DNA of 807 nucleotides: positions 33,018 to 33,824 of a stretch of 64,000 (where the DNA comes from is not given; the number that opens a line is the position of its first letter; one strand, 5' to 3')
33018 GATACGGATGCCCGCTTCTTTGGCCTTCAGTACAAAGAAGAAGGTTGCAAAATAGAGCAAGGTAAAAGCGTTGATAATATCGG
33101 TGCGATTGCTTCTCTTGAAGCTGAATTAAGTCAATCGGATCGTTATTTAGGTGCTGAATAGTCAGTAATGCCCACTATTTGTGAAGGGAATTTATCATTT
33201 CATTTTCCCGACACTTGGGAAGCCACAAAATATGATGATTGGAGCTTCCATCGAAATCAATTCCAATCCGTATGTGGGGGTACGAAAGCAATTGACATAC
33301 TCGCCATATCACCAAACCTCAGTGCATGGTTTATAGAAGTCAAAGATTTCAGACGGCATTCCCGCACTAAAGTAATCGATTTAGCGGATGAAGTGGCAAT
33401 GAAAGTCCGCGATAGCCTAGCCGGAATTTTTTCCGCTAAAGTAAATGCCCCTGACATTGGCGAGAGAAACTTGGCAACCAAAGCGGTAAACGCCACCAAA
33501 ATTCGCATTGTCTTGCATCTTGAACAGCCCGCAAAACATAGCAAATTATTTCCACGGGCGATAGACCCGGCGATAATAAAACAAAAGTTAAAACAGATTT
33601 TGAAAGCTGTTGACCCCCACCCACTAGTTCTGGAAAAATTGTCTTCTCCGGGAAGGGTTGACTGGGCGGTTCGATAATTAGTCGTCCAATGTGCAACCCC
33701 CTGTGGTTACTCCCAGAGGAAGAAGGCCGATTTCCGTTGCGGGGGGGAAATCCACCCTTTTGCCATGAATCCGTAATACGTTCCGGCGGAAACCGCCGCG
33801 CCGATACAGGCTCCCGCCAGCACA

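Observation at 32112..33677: Low-GC ABC-ATPase plus PD-(D/E)XK nuclease pair: candidate anti-phage system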

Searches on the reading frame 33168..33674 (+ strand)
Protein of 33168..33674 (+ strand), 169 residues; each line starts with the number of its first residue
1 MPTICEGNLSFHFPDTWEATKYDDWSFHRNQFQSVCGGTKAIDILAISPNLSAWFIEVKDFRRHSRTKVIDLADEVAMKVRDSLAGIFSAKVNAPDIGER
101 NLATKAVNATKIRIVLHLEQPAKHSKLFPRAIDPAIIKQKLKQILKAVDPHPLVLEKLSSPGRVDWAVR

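Call 3: search_protein_families(library=pfam, proteins=[window:33168-33674:+], max_evalue=1)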
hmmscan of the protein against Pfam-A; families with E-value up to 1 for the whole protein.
window:33168-33674:+ (169 aa): 1 family
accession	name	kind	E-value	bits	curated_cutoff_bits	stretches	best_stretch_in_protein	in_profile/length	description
PF08378.17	NERD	-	0.052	14.5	22.1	1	36-62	33-58/111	Nuclease-related domain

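Call 4: search_protein_families(library=padloc, proteins=[window:33168-33674:+], max_evalue=1)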
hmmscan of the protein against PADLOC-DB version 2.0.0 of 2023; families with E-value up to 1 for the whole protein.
window:33168-33674:+ (169 aa): 5 families
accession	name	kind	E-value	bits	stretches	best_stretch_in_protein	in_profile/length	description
PDLC04145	HEC-02A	-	7.7e-71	235.8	1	3-168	4-168/170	-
PDLC04228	HEC-02B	-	8.2e-14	50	2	4-65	3-62/199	-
PDLC04229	HEC-02B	-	3.4e-07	28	1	5-68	4-66/171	-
PDLC04220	HEC-02B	-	0.0018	16.1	1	1-65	1-58/172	-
PDLC04227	HEC-02B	-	0.042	11.6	1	3-61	9-63/184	-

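Call 5: search_protein_families(library=ncbifam, proteins=[window:33168-33674:+], max_evalue=1)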
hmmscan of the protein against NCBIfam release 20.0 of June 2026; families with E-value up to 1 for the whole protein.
window:33168-33674:+ (169 aa): 1 family
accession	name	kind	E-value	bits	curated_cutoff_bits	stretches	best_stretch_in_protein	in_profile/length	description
NF041778.1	hetero_SS_HdrA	equivalog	0.15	9.8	1400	1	75-144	27-96/771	ferredoxin:CoB-CoM heterodisulfide reductase subunit HdrA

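Call 7: search_protein_families(library=phrogs, proteins=[window:33168-33674:+], max_evalue=0.1)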
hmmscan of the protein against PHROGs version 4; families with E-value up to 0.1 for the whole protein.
window:33168-33674:+ (169 aa): 1 family
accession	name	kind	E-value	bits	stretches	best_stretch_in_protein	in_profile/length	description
phrog_16185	-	tail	0.034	15.7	1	32-113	6-87/110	tail protein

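Call 11: find_homologous_proteins(query=window:33168-33674:+)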
Query window:33168-33674:+ (169 aa): 1637 proteins with E <= 0.001 among 1656 candidates; the best 120 are listed.
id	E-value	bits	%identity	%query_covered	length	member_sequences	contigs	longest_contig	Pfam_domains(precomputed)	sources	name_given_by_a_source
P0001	1.9e-108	378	100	100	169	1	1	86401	-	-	-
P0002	5.2e-79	282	82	99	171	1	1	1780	-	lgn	-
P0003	5.5e-69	249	64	99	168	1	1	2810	-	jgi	jgi:hypothetical protein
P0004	1.3e-68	248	67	99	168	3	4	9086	-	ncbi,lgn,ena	-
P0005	3.8e-68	247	65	100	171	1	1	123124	-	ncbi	-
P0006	6.3e-68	246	64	99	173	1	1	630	-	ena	-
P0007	6.6e-68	246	65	100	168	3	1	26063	-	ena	-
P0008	7.9e-68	246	65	100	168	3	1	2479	-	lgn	-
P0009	1.1e-67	245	65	99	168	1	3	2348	-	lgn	-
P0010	1.0e-66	242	64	100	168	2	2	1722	-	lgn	-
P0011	2.0e-66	241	62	100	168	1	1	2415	-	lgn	-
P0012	4.8e-66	240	64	99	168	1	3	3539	-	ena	-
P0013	6.7e-66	239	64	99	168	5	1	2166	-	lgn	-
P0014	7.2e-66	239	63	99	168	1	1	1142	-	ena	-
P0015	1.1e-65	239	63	99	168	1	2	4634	-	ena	-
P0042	3.8e-63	230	63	99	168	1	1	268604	-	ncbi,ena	-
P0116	3.1e-59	218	61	99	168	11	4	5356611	-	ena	-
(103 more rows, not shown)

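Call 16: search_solved_structures(query=A1, max_evalue=10, show_alignments=2)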
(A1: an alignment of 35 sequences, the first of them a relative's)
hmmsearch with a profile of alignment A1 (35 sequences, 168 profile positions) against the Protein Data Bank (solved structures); distinct sequences matched with E-value up to 10: 5.
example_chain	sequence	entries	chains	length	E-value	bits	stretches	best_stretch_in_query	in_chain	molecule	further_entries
9ojm_U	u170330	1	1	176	0.078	15.9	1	46-102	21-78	Small ribosomal subunit protein mS26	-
6nu2_AU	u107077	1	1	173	0.1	15.5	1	46-103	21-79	28S ribosomal protein S26, mitochondrial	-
3j9m_AU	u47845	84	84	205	0.11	15.5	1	46-102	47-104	mS26 | 28S ribosomal protein S26, mitochondrial | Small ribosomal subunit protein mS26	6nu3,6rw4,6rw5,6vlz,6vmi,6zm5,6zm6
3ec7_A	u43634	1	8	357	1.1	12.1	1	42-112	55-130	Putative Dehydrogenase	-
7pkq_i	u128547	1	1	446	1.5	11.8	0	84-158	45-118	30S ribosomal protein S9, chloroplastic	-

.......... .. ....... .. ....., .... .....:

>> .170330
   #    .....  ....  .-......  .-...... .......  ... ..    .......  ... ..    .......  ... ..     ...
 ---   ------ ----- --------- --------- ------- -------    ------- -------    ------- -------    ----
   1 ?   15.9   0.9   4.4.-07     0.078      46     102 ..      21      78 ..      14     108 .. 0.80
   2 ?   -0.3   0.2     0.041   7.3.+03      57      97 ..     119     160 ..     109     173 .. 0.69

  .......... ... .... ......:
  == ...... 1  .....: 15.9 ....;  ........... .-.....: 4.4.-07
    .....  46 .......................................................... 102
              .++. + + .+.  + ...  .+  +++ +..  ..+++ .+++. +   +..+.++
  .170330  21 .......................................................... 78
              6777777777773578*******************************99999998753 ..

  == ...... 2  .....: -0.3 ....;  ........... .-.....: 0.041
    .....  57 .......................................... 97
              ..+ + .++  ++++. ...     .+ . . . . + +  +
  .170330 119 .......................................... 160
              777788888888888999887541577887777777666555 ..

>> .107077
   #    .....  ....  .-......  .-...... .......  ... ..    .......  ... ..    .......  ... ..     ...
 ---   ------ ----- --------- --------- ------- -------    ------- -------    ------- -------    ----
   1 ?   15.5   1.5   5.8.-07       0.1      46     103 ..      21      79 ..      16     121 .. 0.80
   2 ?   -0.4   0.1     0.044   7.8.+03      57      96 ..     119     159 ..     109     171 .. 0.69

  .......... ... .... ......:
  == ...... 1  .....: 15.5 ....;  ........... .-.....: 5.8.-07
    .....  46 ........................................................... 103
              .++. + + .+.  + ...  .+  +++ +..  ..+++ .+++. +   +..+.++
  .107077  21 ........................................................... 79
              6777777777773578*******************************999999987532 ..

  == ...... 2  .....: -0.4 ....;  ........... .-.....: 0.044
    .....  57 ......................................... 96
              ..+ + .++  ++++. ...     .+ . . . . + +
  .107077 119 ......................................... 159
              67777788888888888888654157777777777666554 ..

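Call 24: predict_structure(alignment_id=A1)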
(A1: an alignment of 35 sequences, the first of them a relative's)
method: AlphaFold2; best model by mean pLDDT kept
length: 169 residues; sequences in the alignment: 35
mean_pLDDT: 84.0   pTM: 0.81
mean pLDDT of the five models: 84.0, 82.1, 79.7, 78.6, 76.2
residues with pLDDT >= 90: 81; 70-90: 57; 50-70: 30; < 50: 1
segments of 3 or more residues with pLDDT < 50: none
pLDDT, mean of each block of 10 residues (from residue 1): 91 96 95 87 95 92 66 83 94 97 96 87 63 72 72 66 76
secondary structure, 60 per line:
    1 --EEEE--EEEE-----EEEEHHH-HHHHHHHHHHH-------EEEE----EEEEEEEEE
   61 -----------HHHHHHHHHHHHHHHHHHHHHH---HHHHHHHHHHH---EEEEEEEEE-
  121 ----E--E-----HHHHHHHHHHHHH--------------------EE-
elements in order: E3-6 E9-12 E18-21 H26-36 E44-47 E52-60 H72-93 H97-107 E111-119 H134-146

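Call 28: fold_search(model_id=the predicted structure, library=pdb)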
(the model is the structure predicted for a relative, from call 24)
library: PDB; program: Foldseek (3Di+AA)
matches with E <= 10: 176; with E <= 0.001: 0
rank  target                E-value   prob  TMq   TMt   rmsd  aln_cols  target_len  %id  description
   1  4dap                  2.0e-01  0.11  0.18  0.14  15.5       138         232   13  The structure of Escherichia coli SfsA (released 2013-08-14)
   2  3dnx                  2.4e-01  0.08  0.20  0.22  17.9       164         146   12  SPO1766 protein of unknown function from Silicibacter pomeroyi. (released 2008-09-02)
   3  1tx3_D                3.5e-01  0.08  0.14  0.10   7.3        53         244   17  HINCII BOUND TO COGNATE DNA (released 2005-02-15)
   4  7vsr_M                3.9e-01  0.09  0.23  0.15  13.7       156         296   18  Structure of McrBC (stalkless mutant) (released 2023-02-15)
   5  5t2t_B                5.1e-01  0.11  0.18  0.16  14.8       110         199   11  Crystal structure of Lymphocytic choriomeningitis mammarenavirus endonuclease bound to compound L742001 (released 2017-09-13)
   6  1kc6_D                5.1e-01  0.07  0.14  0.11   7.1        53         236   19  HincII Bound to Cognate DNA (released 2001-12-07)
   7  9iac_B                5.4e-01  0.13  0.23  0.15  14.3       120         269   12  Structure of the Argonaute-associated Cas4 family protein 1 (ACE1) from Microcystis aeruginosa (MaACE1) (released 2025-04-23)
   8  6hz4_M                5.4e-01  0.12  0.27  0.15  12.2       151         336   16  Structure of McrBC without DNA binding domains (one half of the full complex) (released 2019-07-24)
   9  9iab_B                6.5e-01  0.10  0.21  0.15  10.1       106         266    8  Structure of the Argonaute-associated Cas4 family protein 1 (ACE1) from Chroococcidiopsis thermalis (CtACE1) (released 2025-04-23)
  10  1kc6_A                6.5e-01  0.07  0.14  0.11   6.9        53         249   19  HincII Bound to Cognate DNA (released 2001-12-07)
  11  9iab_A                7.9e-01  0.08  0.23  0.16  12.7       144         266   10  Structure of the Argonaute-associated Cas4 family protein 1 (ACE1) from Chroococcidiopsis thermalis (CtACE1) (released 2025-04-23)
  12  6sk0_A                7.9e-01  0.04  0.14  0.10  13.9       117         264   14  The VgrG spike from the Type 6 secretion system (released 2020-04-29)
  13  6sjl_A                8.4e-01  0.04  0.14  0.09  13.7       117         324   14  Structure of the Tle1 effector bound to the VgrG spike from the Type 6 secretion system (released 2020-04-29)
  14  1tw8_D                8.4e-01  0.03  0.14  0.11   9.0        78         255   15  HincII bound to Ca2+ and cognate DNA GTCGAC (released 2004-08-10)
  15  8ps5_A                8.9e-01  0.11  0.27  0.14  10.2       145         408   17  Escherichia coli SduA complex bound to DNA (released 2025-01-22)
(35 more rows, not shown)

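Call 34: find_encoding_contigs(protein=P0005, flank=10000, max_places=2)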
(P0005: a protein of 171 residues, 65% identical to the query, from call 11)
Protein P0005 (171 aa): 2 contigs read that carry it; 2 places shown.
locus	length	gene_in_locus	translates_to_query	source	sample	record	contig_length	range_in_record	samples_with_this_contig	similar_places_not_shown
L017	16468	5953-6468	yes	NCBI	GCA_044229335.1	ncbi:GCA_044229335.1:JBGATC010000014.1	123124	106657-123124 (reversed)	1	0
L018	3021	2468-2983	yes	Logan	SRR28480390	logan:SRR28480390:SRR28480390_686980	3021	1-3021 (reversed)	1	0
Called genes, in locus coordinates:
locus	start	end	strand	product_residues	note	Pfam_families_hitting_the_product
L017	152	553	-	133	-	PF06170:DUF983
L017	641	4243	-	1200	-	PF07517:SecA_DEAD, PF01043:SecA_PP_bind, PF21090:P-loop_SecA, PF07516:SecA_SW, PF02810:SEC-C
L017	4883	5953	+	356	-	PF02463:SMC_N (faint), PF13175:AAA_15 (weak), PF13476:AAA_23 (weak), PF13304:AAA_21, PF13175:AAA_15 (weak)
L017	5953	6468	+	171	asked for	-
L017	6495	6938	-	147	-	-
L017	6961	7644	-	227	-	PF13808:DDE_Tnp_1_assoc, PF01609:DDE_Tnp_1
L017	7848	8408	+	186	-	-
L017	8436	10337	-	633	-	PF02784:Orn_Arg_deC_N, PF17810:Arg_decarb_HB, PF17944:Arg_decarbox_C (weak)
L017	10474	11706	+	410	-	PF25917:BSH_RND, PF25973:BSH_CzcB, PF25881:HH_YBHG, PF25876:HH_MFP_RND (weak), PF25954:Beta-barrel_RND_2 (weak)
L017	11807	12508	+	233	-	PF00005:ABC_tran, PF02463:SMC_N (faint), PF13304:AAA_21 (faint)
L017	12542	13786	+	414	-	PF02687:FtsX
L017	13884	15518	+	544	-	PF12704:MacB_PCD, PF02687:FtsX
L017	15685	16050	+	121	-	PF14489:QueF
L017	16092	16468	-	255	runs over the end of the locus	PF02698:DUF218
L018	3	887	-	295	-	?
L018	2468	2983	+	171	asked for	-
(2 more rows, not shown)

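Call 35: find_encoding_contigs(protein=P0042, flank=10000, max_places=2)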
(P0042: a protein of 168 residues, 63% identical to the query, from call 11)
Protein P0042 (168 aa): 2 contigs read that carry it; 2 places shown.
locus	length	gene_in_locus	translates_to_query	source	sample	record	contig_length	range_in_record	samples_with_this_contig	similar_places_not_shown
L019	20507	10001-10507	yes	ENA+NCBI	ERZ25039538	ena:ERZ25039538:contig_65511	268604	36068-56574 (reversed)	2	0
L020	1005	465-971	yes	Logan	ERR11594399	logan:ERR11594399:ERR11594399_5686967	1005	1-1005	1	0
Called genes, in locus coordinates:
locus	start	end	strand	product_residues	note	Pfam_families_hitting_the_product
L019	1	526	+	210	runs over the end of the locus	-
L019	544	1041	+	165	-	PF01207:Dus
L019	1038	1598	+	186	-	PF01207:Dus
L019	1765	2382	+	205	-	PF01047:MarR (weak), PF08100:Dimerisation (weak), PF12802:MarR_2 (weak), PF13404:HTH_AsnC-type (weak), PF13412:HTH_24 (weak), PF01022:HTH_5 (weak)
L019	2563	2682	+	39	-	-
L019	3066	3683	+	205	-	PF01058:Oxidored_q6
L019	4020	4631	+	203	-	PF00005:ABC_tran (weak)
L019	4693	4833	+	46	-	-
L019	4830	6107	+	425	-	PF19295:SufBD_N, PF01458:SUFBD_core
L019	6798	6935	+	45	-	-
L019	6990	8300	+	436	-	PF19295:SufBD_N, PF01458:SUFBD_core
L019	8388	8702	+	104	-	PF00355:Rieske, PF13806:Rieske_2, PF22543:Rieske_4 (weak)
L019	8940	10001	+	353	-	PF02463:SMC_N (faint), PF13175:AAA_15 (weak), PF13476:AAA_23 (weak), PF13304:AAA_21, PF13175:AAA_15 (weak)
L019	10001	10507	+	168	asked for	-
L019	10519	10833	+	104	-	PF01883:FeS_assembly_P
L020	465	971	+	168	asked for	-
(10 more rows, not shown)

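Call 36: find_encoding_contigs(protein=P0116, flank=10000, max_places=2)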
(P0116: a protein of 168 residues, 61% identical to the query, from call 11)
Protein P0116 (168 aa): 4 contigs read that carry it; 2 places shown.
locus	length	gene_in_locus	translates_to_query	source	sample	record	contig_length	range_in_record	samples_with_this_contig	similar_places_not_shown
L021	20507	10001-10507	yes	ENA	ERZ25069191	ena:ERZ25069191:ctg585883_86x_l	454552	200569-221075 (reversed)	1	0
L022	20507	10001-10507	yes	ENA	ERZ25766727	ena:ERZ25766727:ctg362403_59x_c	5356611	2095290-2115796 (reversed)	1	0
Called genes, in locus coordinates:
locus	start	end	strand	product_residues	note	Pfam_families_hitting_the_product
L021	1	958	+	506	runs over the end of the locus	PF01059:Oxidored_q5_N, PF00361:Proton_antipo_M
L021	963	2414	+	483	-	PF00361:Proton_antipo_M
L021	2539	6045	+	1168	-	PF00176:SNF2-rel_dom, PF00270:DEAD, PF04851:ResIII, PF05127:NAT10_TcmA_helicase (faint), PF00271:Helicase_C, PF13020:NOV_C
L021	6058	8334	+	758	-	PF06634:DUF1156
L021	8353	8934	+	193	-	-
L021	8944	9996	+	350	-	PF02463:SMC_N (weak), PF13175:AAA_15, PF13476:AAA_23 (weak), PF13304:AAA_21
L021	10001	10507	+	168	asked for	-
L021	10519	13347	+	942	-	PF04465:DUF499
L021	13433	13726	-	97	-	PF01381:HTH_3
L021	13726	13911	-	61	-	PF05015:HigB-like_toxin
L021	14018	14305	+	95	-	-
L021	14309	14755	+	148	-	PF01844:HNH, PF14279:HNH_5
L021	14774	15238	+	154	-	-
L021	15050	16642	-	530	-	PF13519:VWA_2 (weak)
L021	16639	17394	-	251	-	-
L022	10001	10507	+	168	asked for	-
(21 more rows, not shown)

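Call 37: find_related_loci(query=A1, collection=genome_contigs, flank=10000)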
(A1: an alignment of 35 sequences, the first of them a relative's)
Query A1 (169 aa) in genome_contigs; peptide patterns used: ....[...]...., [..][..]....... (x = any residue, [..] = any of these).
520 stretches matched a pattern; 475 encode a relative of the query (tblastn E <= 1e-3); the best 80 are kept; 80 distinct loci.
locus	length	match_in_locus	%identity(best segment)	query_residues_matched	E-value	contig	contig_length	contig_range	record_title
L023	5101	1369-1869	67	1-168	2e-74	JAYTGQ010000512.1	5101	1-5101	MAG: Schlesneria sp. isolate GFS_2361 GFS_2361_511, whole genome shotgun sequence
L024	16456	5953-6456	65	1-169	4e-74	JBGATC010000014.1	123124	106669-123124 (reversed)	MAG: Planctomycetaceae bacterium isolate MAG_MBR_H10.31 MBRH10-31_opera_contig_655, whole genome shotgun sequence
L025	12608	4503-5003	63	1-168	2e-71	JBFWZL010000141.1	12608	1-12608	MAG: Candidatus Binatia bacterium isolate CA_2019_TPBS_187 NODE_20512_length_12608_cov_3.208397_TPBS, whole genome shotg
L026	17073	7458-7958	61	1-168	1e-67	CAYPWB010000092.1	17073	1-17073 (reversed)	MAG TPA_asm: uncultured Planctomycetaceae bacterium isolate SRP332253_co1_62 genome assembly, contig: NODE_5488_length_1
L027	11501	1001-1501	63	1-168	5e-67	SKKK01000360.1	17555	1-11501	MAG: Planctomycetaceae bacterium isolate CSSed162cmA_153 CSSed16-2cmA-7615, whole genome shotgun sequence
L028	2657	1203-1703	60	1-168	2e-66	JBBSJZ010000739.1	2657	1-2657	MAG: Pirellulales bacterium isolate LS4_metabat2.168 LS4_metabat2.168_K_3371290_L_2657_cov_5.0000, whole genome shotgun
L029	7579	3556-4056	60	1-168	6e-66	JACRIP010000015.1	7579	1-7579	MAG: Planctomycetota bacterium isolate NC_groundwater_1806_Pr3_B-0.1um_71_12 SR-2_scaffold_141_31734, whole genome shotg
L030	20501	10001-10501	63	1-168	7e-66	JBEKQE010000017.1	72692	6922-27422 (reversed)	MAG: Syntrophobacteraceae bacterium isolate SPRUCE 480 SPRUCE_480_17, whole genome shotgun sequence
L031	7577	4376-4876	63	1-168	1e-65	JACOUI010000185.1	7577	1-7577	MAG: Planctomycetia bacterium isolate NC_groundwater_66_Pr7_S-0.65um_66_19 FFV18_Sp65_scaffold_306734, whole genome shot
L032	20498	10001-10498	58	1-168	4e-65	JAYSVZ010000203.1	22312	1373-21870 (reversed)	MAG: Planctomycetota bacterium isolate GFS_12863 GFS_12863_202, whole genome shotgun sequence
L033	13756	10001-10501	59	1-169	7e-65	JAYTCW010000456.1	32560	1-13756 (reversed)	MAG: Planctomycetota bacterium isolate GFS_1605 GFS_1605_455, whole genome shotgun sequence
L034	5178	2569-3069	56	1-169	2e-64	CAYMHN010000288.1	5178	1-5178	MAG TPA_asm: uncultured Candidatus Competibacteraceae bacterium isolate SRP217488_co1_85 genome assembly, contig: NODE_1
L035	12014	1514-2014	59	1-168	5e-64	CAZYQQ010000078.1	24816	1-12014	MAG TPA_asm: uncultured Planctomycetaceae bacterium isolate SRP344714_co2_80 genome assembly, contig: NODE_5102_length_2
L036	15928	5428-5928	60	1-169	1e-63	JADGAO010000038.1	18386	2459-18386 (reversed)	MAG: Nitrospinota bacterium isolate nNGHbin12 nNGH_bin12_NODE_38_length_18386_cov_8.774480, whole genome shotgun sequenc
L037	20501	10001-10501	56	1-168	2e-63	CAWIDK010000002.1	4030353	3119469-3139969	MAG: uncultured Gemmataceae bacterium isolate MFD01248.bin.2.72 genome assembly, contig: contig_12364, whole genome shot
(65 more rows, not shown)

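Call 42: search_protein_families(library=pfam, alignment_id=A1, max_evalue=1)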
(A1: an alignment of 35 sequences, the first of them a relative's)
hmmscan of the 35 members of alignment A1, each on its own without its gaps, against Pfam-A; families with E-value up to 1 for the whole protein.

A. member 1, P0001 (169 aa): 1 family
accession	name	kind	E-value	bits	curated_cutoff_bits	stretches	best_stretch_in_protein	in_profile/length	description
PF08378.17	NERD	-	0.052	14.5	22.1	1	36-62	33-58/111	Nuclease-related domain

B. families by the number of members that match (of 35 scanned): 22 families
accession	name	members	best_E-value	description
PF08378.17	NERD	12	0.012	Nuclease-related domain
PF00558.24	Vpu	11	0.0028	Vpu protein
PF18154.6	pPIWI_RE_REase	3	0.041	REase associating with pPIWI_RE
PF03308.22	MeaB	2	0.011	Methylmalonyl Co-A mutase-associated GTPase MeaB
PF19042.5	CBP110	1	0.0061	Nuclear cap binding complex subunit CBP110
PF19979.4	DUF6415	1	0.0097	Family of unknown function (DUF6415)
PF18253.6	HipN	1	0.017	Hsp70-interacting protein N N-terminal domain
PF20366.3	DUF6661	1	0.054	Family of unknown function (DUF6661)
PF10545.15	MADF_DNA_bdg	1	0.086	Alcohol dehydrogenase transcription factor Myb/SANT-like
PF03808.19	Glyco_tran_WecG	1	0.1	Glycosyl transferase WecG/TagA/CpsF family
PF08531.16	Bac_rhamnosid_N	1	0.1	Alpha-L-rhamnosidase N-terminal domain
PF04947.19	Pox_VLTF3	1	0.1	Poxvirus Late Transcription Factor VLTF3 like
PF12328.13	Rpp20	1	0.11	Rpp20 subunit of nuclear RNase MRP and P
PF14408.11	Actino_peptide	1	0.14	Ribosomally synthesised peptide in actinomycetes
PF13378.12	MR_MLE_C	1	0.16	Enolase C-terminal domain-like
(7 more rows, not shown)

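Call 46: fold_search(model_id=the predicted structure, library=viral)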
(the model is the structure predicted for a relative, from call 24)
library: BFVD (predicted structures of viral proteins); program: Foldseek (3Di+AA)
matches with E <= 10: 352; with E <= 0.001: 0
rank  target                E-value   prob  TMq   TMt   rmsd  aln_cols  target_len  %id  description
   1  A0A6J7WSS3            2.5e-02  0.33  0.22  0.24  12.5       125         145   15  Uncharacterized protein [uncultured Caudovirales phage]
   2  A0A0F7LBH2            9.3e-02  0.10  0.19  0.12  20.9       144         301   13  PD-(D/E)XK endonuclease-like domain-containing protein [uncultured marine virus]
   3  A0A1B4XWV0            1.4e-01  0.14  0.17  0.08  10.6        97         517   14  DNA-directed DNA polymerase [Tenacibaculum phage pT24]
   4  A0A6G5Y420            1.5e-01  0.21  0.21  0.24   6.4        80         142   15  (no name in the UniProt tables at hand)
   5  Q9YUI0                1.9e-01  0.18  0.28  0.26   7.1       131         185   12  UL76 protein (Fragment) [Rhesus cytomegalovirus (strain 68-1)]
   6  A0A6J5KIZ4            2.0e-01  0.20  0.26  0.29  11.9       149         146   11  VRR-NUC domain-containing protein [uncultured Caudovirales phage]
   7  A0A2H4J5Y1            2.1e-01  0.38  0.20  0.25   6.0        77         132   17  PD-(D/E)XK nuclease superfamily [uncultured Caudovirales phage]
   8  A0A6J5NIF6            2.2e-01  0.13  0.22  0.24  13.8       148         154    9  VRR-NUC domain containing protein [uncultured Caudovirales phage]
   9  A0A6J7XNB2            2.4e-01  0.06  0.16  0.10  18.0       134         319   12  Phage-type endonuclease [uncultured Caudovirales phage]
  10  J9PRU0                2.5e-01  0.18  0.23  0.14  10.9       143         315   10  DUF2726 domain-containing protein [Bacillus phage B5S]
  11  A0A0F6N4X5            2.5e-01  0.08  0.25  0.18  20.5       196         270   12  Nuclear protein UL24 [Bovine herpesvirus 4]
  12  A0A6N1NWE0            2.5e-01  0.06  0.17  0.16  15.3       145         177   10  DUF5889 domain-containing protein [Tupanvirus soda lake]
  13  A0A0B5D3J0            2.7e-01  0.08  0.25  0.14  21.5       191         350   13  ORF20 [macacine gammaherpesvirus 12]
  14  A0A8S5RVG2            2.9e-01  0.28  0.28  0.24  13.4       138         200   14  PD-(D/E)XK nuclease superfamily protein [Siphoviridae sp. ctHip2]
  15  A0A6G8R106            2.9e-01  0.20  0.30  0.18  12.5       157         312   16  Cas4 family exonuclease [Microbacterium phage Arete]
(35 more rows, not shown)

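Call 57: find_encoding_contigs(protein=P0001, flank=4000, max_places=4)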
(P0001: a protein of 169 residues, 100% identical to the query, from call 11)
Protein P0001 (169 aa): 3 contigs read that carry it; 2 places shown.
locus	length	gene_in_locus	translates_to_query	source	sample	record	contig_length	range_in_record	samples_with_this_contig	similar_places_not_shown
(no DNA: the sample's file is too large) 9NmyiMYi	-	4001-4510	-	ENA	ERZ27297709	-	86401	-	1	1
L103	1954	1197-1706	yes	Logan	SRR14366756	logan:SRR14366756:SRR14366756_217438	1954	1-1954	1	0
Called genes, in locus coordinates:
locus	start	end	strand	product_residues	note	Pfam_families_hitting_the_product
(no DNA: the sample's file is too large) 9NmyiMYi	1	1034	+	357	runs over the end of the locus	PF01075:Glyco_transf_9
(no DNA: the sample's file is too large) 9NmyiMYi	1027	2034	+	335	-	PF00535:Glycos_transf_2, PF13641:Glyco_tranf_2_3, PF13506:Glyco_transf_21 (faint), PF13632:Glyco_trans_2_3 (weak)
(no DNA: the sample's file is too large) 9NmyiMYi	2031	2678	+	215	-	PF00923:TAL_FSA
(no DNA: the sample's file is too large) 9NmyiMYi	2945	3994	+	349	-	PF02463:SMC_N (faint), PF13175:AAA_15 (weak), PF13476:AAA_23 (weak), PF13304:AAA_21, PF13175:AAA_15 (weak)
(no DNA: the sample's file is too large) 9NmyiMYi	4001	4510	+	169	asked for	-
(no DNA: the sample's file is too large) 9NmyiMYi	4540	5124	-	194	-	PF01569:PAP2, PF22778:VCPO_2nd (faint)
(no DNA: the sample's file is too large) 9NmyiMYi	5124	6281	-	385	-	PF03739:LptF_LptG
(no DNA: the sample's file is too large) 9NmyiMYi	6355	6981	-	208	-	PF01914:MarC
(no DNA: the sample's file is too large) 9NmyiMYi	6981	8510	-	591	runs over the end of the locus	PF13231:PMT_2 (weak), PF13431:TPR_17 (faint), PF19529:DUF6057 (faint), PF13428:TPR_14 (faint), PF12895:ANAPC3 (faint), PF13424:TPR_12 (faint), PF07719:TPR_2 (faint), PF14559:TPR_19 (weak), +2 more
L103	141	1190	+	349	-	PF02463:SMC_N (faint), PF13175:AAA_15 (weak), PF13476:AAA_23 (weak), PF13304:AAA_21, PF13175:AAA_15 (weak)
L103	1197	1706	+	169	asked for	-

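Call 58: find_encoding_contigs(protein=P0002, flank=4000, max_places=3)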
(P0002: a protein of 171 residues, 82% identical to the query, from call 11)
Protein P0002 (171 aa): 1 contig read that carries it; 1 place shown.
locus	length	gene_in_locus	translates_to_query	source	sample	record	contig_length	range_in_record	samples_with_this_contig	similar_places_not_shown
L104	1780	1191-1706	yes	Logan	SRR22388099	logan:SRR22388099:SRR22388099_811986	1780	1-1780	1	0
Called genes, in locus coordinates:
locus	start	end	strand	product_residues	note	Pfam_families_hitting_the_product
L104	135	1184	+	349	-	PF02463:SMC_N (weak), PF13175:AAA_15 (weak), PF13476:AAA_23 (weak), PF13304:AAA_21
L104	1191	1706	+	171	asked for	-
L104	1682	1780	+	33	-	?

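Call 76: search_dna_similar(query=window:33168-33674:+, collection=plasmids, mode=protein, max_rows=12)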
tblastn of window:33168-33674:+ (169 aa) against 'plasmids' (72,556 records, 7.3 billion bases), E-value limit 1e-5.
Records with a match: 2; places in all: 2; records where one place covers at least 80% of the query: 2.
Best place of each record, by identity: <60% 2.
By first word of the organism name: Pseudanabaena 1; Paracoccus 1.
By predicted mobility (MOB-suite, as given by PLSDB): non-mobilizable 2.
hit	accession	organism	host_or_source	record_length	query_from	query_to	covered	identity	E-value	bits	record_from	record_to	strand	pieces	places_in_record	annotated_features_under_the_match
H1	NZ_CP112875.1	Pseudanabaena galeata CCNP1313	-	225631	8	156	88%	52.3%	8e-43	158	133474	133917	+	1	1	hypothetical protein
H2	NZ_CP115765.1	Paracoccus sp. SCSIO 75233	cell culture,sediment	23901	3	164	96%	44.4%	5e-34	132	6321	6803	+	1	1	hypothetical protein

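Call 77: search_dna_similar(query=window:33168-33674:+, collection=phages, mode=protein, max_rows=10)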
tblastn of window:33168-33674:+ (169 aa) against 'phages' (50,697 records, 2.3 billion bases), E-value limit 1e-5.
No match.
